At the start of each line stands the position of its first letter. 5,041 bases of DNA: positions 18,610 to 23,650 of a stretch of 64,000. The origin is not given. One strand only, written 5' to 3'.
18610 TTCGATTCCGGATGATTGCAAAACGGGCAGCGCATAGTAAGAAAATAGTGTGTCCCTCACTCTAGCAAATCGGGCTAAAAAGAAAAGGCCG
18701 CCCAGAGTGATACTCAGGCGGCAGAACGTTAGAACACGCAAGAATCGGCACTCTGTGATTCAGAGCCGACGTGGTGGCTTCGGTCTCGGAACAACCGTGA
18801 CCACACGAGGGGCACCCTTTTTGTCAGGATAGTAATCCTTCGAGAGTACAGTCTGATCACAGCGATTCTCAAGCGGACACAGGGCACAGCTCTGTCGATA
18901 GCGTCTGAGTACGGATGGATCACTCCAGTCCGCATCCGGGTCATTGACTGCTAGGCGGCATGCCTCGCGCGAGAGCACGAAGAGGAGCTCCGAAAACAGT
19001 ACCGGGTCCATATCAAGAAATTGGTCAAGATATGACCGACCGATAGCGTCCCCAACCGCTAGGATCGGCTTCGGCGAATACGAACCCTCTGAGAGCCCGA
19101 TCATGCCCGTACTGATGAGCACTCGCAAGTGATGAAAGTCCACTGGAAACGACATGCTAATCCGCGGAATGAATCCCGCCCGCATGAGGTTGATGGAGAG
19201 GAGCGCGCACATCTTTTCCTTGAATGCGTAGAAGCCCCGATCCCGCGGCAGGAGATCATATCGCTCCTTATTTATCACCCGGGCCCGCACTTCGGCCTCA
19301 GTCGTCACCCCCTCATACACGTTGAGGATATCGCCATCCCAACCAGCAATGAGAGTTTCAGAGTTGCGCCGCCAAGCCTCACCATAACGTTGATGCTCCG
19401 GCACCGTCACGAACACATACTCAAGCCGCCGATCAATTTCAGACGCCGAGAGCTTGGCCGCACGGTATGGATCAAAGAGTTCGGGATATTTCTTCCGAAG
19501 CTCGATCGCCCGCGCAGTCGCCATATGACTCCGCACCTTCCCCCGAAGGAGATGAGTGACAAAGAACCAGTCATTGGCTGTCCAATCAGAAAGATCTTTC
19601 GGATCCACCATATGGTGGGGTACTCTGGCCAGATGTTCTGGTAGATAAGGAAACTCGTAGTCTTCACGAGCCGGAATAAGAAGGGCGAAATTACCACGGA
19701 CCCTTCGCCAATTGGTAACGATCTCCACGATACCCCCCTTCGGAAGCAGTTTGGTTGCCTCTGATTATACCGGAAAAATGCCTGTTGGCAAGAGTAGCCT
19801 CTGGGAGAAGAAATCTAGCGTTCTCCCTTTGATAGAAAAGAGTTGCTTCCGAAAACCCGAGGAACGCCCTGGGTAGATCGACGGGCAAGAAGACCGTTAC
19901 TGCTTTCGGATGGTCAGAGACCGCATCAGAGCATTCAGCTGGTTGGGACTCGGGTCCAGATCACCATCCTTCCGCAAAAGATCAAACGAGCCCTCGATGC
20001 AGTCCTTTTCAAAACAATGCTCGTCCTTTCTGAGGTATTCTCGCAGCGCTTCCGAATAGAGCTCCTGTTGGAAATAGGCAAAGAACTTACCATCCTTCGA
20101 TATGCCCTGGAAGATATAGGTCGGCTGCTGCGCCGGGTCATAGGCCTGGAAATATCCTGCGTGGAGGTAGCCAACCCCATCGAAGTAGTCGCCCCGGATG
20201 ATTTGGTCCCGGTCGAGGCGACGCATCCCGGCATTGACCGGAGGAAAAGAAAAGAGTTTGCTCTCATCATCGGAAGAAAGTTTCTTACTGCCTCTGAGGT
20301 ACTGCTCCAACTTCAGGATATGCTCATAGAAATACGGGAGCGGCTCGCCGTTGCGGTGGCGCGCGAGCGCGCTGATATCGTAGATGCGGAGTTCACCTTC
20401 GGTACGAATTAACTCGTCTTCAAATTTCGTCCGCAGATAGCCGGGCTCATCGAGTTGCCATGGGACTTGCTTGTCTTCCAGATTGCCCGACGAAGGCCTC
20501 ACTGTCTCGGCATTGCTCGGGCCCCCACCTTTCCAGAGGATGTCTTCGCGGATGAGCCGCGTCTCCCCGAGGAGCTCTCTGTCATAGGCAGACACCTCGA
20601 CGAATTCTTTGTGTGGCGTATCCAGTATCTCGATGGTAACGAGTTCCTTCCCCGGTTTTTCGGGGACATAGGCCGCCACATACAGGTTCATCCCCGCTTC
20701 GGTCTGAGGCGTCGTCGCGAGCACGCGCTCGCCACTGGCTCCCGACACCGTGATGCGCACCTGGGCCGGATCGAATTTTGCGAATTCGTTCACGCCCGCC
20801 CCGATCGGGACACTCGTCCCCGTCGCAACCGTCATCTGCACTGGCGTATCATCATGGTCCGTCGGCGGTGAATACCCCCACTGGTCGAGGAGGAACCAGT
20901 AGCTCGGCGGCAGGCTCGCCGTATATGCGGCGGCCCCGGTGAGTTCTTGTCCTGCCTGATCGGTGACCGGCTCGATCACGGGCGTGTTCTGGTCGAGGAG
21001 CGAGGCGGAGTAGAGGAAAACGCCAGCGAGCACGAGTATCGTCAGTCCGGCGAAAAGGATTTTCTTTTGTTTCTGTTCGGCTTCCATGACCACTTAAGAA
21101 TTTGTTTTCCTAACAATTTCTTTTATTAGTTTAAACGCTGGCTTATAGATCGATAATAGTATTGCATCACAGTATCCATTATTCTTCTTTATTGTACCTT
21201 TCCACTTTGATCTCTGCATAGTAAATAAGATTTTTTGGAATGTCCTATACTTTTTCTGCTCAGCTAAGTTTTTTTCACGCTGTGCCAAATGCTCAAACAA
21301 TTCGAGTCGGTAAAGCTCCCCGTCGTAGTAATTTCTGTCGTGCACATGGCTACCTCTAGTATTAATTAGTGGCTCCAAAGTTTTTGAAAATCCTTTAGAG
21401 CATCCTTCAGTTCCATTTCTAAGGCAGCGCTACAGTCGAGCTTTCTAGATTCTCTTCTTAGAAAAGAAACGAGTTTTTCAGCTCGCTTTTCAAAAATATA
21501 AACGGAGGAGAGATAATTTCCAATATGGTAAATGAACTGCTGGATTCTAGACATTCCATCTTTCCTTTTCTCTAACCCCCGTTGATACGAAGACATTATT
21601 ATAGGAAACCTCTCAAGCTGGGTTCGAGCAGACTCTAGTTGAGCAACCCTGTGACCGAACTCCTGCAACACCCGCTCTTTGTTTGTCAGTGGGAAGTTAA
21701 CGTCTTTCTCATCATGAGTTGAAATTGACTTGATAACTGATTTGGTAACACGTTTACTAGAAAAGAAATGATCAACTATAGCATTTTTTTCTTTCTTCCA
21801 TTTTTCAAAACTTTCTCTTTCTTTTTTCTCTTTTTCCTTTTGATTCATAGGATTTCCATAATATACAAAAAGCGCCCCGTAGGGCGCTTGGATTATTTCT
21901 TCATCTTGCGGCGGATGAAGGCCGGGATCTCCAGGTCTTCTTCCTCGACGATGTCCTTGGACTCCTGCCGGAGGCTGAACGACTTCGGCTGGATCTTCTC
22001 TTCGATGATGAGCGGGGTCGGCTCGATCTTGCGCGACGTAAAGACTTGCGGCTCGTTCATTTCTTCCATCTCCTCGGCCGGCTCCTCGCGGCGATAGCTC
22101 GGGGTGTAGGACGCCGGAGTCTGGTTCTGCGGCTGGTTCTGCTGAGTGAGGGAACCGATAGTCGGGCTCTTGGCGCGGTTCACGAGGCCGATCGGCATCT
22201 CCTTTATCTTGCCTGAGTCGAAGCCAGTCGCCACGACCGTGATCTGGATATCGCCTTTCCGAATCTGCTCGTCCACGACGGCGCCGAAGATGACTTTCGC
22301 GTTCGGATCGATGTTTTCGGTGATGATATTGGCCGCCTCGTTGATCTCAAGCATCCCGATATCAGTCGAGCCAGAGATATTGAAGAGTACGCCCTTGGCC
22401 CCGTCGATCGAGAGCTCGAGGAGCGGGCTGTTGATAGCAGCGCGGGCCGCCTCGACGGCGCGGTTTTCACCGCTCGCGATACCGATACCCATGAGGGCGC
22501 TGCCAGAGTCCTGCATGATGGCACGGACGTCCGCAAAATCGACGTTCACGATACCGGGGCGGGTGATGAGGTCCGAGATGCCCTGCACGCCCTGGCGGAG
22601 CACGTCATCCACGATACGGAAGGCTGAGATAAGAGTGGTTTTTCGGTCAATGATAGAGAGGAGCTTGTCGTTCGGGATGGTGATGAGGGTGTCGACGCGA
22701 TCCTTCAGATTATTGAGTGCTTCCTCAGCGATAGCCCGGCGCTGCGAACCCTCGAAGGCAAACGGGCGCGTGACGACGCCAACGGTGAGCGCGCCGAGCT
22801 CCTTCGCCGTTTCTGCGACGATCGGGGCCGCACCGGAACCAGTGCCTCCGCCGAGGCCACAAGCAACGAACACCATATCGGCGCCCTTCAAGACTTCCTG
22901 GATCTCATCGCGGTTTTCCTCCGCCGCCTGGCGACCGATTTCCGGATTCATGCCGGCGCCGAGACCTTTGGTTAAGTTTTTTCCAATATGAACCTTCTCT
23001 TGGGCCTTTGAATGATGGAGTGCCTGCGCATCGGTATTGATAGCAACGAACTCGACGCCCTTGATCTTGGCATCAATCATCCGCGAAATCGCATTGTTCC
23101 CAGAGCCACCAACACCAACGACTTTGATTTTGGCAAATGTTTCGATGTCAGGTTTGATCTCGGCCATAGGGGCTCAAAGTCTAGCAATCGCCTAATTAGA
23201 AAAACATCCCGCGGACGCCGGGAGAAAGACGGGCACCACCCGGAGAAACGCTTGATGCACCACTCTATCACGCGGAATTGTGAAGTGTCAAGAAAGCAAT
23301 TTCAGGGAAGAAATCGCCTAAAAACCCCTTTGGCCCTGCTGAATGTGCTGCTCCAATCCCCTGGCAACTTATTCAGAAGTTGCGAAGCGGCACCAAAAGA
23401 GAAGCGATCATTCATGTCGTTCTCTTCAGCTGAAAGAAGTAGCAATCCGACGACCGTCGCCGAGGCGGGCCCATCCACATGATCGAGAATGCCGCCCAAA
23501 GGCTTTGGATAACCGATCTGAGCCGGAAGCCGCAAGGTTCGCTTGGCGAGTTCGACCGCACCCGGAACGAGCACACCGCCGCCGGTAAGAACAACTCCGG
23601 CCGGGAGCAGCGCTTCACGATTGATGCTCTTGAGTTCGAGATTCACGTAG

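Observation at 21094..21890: AT-rich (~35% GC) two-gene ORFan island wedged immediately downstream of ftsA-ftsZ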

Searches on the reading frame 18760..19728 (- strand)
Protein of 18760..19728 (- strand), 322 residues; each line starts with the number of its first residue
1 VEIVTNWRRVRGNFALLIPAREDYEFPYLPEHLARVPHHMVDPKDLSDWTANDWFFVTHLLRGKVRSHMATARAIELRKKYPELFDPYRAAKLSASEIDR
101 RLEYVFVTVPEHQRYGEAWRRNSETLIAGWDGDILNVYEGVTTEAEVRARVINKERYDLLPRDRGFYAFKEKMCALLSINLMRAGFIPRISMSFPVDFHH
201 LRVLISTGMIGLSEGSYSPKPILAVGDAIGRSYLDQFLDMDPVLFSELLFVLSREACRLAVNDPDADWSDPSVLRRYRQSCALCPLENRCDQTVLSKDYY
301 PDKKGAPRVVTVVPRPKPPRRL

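Call 61: search_protein_families(library=pfam, proteins=[window:18760-19728:-], max_evalue=0.1)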
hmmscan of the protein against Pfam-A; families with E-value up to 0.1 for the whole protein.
window:18760-19728:- (322 aa): 0 families
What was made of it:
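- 18760..19728 (-): p322, a second variable-region gene with host-like GC and no known family. It has no Pfam match (call 61).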

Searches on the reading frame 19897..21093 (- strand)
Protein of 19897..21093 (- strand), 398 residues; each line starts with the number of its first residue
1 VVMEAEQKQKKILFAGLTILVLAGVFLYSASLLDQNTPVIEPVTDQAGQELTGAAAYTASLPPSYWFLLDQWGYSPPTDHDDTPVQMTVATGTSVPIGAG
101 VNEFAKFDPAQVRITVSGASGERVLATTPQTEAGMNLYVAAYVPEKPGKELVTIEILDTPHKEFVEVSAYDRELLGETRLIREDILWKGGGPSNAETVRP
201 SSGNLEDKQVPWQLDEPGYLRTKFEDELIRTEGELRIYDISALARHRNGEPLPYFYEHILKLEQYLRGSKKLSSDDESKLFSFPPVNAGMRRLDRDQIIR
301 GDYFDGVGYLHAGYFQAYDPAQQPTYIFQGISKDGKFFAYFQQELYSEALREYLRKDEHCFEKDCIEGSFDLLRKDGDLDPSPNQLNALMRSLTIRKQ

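Call 4: search_protein_families(library=pfam, proteins=[window:19897-21093:-], max_evalue=1)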
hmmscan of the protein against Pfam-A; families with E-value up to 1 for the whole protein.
window:19897-21093:- (398 aa): 0 families

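Call 5: search_protein_families(library=padloc, proteins=[window:19897-21093:-], max_evalue=1)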
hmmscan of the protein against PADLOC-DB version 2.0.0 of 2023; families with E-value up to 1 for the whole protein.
window:19897-21093:- (398 aa): 0 families
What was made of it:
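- On Known anti-phage defence systems (PADLOC-DB): The halves give no hit (call 5).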

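Call 6: search_protein_families(library=phrogs, proteins=[window:19897-21093:-], max_evalue=1)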
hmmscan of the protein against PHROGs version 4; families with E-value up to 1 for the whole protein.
window:19897-21093:- (398 aa): 0 families

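Call 7: search_protein_families(library=ncbifam, proteins=[window:19897-21093:-], max_evalue=1)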
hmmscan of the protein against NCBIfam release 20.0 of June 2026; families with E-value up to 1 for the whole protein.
window:19897-21093:- (398 aa): 0 families
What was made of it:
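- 19897..21093 (-): p398, a membrane-anchored protein of unknown function whose likely start is the ATG at 21087. It belongs to the variable ftsZ-nrdR region but has host-like GC. It forms the left border of the islet. It has no family match (calls 4-7).
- Checked: Neither half matches Pfam, PADLOC or NCBIfam, and PHROGs gives only noise-level hits (calls 4-7).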

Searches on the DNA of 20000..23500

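Call 83: search_rna_families(source=window, start=20000, end=23500, threshold=evalue, max_evalue=1)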
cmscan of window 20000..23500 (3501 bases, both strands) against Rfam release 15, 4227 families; matches with E-value up to 1: 3.
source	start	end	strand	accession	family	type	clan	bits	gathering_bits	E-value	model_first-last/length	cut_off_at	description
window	21818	21900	+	RF02059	STnc50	Gene; sRNA;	-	31.8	55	0.01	1-84/84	no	Salmonella enterica sRNA STnc40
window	21467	21591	-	RF01619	ceN115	Gene; sRNA;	-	21.5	44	0.21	1-159/159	no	C. elegans sRNA ceN115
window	21788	21888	-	RF03142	L2-Alphaproteobacteria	Cis-reg; leader;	-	19.3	37.8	0.14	1-66/66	no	L2-Alphaproteobacteria ribosomal protein leader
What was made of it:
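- Tried and rejected: Rfam gave nothing above threshold (call 83).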

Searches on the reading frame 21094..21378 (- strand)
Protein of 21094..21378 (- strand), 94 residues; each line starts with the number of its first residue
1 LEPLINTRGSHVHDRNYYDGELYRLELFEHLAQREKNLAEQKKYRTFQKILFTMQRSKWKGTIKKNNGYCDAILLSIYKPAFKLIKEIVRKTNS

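Call 4: search_protein_families(library=pfam, proteins=[window:21094-21378:-], max_evalue=1)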
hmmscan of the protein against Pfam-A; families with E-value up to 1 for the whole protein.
window:21094-21378:- (94 aa): 0 families

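Call 5: search_protein_families(library=padloc, proteins=[window:21094-21378:-], max_evalue=1)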
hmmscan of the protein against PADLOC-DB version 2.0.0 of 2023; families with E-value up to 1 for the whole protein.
window:21094-21378:- (94 aa): 0 families

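Call 6: search_protein_families(library=phrogs, proteins=[window:21094-21378:-], max_evalue=1)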
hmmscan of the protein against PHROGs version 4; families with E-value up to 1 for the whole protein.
window:21094-21378:- (94 aa): 0 families

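Call 7: search_protein_families(library=ncbifam, proteins=[window:21094-21378:-], max_evalue=1)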
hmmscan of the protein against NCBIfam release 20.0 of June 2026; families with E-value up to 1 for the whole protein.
window:21094-21378:- (94 aa): 0 families

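Call 13: find_homologous_proteins(query=window:21094-21378:-, max_evalue=0.01)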
Query window:21094-21378:- (94 aa): 1 proteins with E <= 0.01 among 1 candidates.
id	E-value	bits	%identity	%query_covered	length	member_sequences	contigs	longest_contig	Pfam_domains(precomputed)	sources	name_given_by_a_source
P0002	4.0e-48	179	99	88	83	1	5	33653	-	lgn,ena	-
